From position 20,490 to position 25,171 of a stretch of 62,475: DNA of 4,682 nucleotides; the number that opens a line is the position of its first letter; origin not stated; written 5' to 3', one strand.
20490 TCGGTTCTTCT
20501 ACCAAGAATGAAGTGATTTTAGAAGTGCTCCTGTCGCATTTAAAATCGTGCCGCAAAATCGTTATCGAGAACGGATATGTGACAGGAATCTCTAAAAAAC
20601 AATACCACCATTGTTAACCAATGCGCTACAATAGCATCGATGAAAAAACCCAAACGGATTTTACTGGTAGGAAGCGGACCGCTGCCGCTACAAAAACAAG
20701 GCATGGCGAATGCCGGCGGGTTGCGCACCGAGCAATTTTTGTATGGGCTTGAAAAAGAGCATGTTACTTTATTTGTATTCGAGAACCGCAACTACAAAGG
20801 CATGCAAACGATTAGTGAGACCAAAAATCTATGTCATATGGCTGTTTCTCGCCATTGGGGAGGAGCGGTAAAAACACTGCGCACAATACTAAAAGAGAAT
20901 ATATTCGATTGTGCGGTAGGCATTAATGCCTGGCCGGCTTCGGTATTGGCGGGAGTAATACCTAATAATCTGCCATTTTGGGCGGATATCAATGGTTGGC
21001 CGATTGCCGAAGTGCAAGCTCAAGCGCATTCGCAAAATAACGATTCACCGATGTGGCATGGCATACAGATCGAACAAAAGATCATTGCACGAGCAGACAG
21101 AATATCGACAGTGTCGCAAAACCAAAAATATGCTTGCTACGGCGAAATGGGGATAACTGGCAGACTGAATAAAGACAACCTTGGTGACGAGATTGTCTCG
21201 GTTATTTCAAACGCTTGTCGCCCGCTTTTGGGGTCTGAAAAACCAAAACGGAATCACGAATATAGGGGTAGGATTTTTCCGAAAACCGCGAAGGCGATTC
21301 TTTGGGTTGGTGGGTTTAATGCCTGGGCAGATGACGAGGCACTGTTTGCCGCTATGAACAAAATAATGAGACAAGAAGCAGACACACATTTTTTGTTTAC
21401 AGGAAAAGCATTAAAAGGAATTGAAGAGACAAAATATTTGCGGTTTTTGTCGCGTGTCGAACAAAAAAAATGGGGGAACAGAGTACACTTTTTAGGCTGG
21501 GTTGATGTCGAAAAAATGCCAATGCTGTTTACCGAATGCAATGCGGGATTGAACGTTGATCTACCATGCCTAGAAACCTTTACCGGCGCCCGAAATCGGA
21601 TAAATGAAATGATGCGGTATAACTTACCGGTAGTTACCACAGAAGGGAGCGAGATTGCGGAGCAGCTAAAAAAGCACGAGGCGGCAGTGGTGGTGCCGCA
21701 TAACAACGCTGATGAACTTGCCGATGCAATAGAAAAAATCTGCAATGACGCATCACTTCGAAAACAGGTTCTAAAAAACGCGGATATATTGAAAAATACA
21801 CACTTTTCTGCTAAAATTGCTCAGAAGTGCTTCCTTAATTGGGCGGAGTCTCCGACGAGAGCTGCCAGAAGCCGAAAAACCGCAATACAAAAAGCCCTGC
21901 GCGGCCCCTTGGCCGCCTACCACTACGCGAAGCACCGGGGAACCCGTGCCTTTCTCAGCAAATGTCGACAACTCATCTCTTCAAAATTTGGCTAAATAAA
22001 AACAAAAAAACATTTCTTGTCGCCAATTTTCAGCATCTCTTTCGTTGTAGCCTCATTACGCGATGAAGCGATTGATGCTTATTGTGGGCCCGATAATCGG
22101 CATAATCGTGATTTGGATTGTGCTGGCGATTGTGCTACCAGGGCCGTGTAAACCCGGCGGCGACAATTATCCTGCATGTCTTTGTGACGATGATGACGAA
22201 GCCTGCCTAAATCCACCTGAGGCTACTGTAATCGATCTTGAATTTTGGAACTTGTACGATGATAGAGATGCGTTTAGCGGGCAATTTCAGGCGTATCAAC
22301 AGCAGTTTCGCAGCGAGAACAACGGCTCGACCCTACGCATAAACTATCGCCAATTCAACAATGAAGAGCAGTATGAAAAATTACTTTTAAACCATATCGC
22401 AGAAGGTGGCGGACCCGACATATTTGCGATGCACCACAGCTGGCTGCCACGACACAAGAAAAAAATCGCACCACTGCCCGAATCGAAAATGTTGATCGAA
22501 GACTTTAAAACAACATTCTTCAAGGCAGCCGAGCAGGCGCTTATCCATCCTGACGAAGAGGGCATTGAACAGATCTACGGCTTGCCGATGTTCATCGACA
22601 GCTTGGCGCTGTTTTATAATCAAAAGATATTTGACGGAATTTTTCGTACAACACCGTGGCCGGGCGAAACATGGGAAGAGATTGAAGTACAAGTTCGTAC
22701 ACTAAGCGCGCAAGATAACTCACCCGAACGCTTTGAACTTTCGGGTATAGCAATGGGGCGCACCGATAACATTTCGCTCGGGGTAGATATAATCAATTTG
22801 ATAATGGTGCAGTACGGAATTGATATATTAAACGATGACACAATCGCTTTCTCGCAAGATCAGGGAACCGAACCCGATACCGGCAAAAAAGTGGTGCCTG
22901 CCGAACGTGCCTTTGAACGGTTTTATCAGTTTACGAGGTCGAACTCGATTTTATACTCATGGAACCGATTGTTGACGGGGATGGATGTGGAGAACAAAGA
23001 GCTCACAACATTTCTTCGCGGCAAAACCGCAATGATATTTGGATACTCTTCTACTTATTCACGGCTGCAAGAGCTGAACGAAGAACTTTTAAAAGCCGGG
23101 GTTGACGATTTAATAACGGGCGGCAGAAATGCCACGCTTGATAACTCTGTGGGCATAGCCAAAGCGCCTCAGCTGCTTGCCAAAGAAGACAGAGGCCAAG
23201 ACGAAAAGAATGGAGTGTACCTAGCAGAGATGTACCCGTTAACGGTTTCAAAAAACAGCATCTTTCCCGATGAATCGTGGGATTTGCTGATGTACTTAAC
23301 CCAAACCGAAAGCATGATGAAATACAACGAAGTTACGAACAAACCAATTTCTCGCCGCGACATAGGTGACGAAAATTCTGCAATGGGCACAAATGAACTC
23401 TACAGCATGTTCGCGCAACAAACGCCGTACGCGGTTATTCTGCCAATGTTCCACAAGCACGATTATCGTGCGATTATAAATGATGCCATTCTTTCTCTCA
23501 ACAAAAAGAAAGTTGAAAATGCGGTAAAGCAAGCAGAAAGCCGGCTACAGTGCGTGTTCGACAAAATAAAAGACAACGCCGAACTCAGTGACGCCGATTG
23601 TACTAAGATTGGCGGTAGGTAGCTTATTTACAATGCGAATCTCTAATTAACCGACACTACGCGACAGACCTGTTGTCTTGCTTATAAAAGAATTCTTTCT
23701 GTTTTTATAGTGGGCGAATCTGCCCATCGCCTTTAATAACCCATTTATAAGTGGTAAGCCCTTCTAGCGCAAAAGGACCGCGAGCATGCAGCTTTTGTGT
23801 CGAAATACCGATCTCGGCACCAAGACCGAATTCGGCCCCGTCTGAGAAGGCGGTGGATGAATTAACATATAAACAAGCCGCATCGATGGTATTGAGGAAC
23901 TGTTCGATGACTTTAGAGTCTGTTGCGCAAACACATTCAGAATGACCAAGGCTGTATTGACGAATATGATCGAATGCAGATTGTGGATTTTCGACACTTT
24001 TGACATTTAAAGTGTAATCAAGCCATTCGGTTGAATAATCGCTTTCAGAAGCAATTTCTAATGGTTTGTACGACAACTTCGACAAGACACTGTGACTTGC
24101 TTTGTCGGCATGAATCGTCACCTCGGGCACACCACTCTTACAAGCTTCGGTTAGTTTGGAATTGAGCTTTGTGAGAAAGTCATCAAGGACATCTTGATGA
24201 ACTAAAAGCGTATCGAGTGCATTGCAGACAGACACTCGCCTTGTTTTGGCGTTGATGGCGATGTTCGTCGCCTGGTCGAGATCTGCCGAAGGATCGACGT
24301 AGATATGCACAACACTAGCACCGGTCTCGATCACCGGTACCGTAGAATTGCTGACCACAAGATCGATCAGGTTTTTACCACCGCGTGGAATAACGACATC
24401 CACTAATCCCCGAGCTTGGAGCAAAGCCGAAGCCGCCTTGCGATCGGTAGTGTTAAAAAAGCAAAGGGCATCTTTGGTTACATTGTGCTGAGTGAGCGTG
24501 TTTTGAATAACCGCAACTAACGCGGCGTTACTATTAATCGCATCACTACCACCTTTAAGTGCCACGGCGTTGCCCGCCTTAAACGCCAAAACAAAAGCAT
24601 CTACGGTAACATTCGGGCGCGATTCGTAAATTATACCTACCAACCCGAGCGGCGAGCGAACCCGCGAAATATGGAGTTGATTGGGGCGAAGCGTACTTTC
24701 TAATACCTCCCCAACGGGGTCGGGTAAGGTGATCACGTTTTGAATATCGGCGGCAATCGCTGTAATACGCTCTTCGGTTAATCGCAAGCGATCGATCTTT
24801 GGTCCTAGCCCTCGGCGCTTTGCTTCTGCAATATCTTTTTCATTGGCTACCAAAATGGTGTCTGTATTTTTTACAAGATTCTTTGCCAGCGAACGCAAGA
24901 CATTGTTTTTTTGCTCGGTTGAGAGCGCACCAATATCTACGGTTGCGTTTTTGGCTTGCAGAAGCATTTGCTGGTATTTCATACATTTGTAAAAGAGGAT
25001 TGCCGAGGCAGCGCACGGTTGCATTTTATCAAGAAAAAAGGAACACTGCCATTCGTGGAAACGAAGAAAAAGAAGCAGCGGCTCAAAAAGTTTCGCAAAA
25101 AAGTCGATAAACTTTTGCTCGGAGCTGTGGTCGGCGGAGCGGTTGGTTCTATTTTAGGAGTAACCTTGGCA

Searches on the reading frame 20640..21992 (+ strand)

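Call 73: search_protein_families(library=pfam, proteins=[window:20640-21992:+], max_evalue=0.0001)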
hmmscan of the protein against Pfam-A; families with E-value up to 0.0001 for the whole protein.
window:20640-21992:+ (451 aa): 3 families
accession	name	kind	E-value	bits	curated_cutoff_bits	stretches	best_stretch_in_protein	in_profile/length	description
PF13692.12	Glyco_trans_1_4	-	2e-15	57.7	27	1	218-370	2-142/142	Glycosyl transferases group 1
PF00534.26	Glycos_transf_1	-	2.3e-13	50.5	26.4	1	213-381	11-169/172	Glycosyl transferases group 1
PF13524.12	Glyco_trans_1_2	-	9.9e-06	26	25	1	268-382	22-126/144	Glycosyl transferase-like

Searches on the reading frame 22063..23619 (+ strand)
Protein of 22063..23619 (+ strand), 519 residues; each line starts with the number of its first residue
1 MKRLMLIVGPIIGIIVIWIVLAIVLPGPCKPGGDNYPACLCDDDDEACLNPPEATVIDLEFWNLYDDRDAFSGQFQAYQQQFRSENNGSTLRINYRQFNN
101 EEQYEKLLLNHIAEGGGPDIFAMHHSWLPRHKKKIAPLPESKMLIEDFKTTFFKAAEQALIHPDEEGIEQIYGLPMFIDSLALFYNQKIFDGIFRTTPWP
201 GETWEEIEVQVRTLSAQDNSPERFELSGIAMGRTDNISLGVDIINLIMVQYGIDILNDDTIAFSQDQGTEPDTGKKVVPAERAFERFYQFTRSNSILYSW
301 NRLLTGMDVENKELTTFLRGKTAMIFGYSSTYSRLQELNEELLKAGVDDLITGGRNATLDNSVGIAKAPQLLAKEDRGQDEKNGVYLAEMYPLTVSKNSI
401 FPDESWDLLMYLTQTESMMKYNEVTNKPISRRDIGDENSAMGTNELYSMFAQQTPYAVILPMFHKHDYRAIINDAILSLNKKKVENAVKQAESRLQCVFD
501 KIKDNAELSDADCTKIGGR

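Call 73: search_protein_families(library=pfam, proteins=[window:22063-23619:+], max_evalue=0.0001)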
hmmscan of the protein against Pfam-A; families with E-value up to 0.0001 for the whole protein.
window:22063-23619:+ (519 aa): 2 families
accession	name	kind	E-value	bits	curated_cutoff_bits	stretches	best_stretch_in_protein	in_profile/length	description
PF01547.30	SBP_bac_1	-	4.9e-12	46.9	26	1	74-277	9-183/307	Bacterial extracellular solute-binding protein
PF13416.11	SBP_bac_8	-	3.4e-10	40.6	27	1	80-433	4-264/279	Bacterial extracellular solute-binding protein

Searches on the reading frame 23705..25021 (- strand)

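Call 73: search_protein_families(library=pfam, proteins=[window:23705-25021:-], max_evalue=0.0001)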
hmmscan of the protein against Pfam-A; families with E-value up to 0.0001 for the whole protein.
window:23705-25021:- (438 aa): 1 family
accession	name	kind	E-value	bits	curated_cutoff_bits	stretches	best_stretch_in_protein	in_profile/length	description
PF00171.27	Aldedh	-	1.9e-17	63.4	23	1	17-298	32-300/461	Aldehyde dehydrogenase family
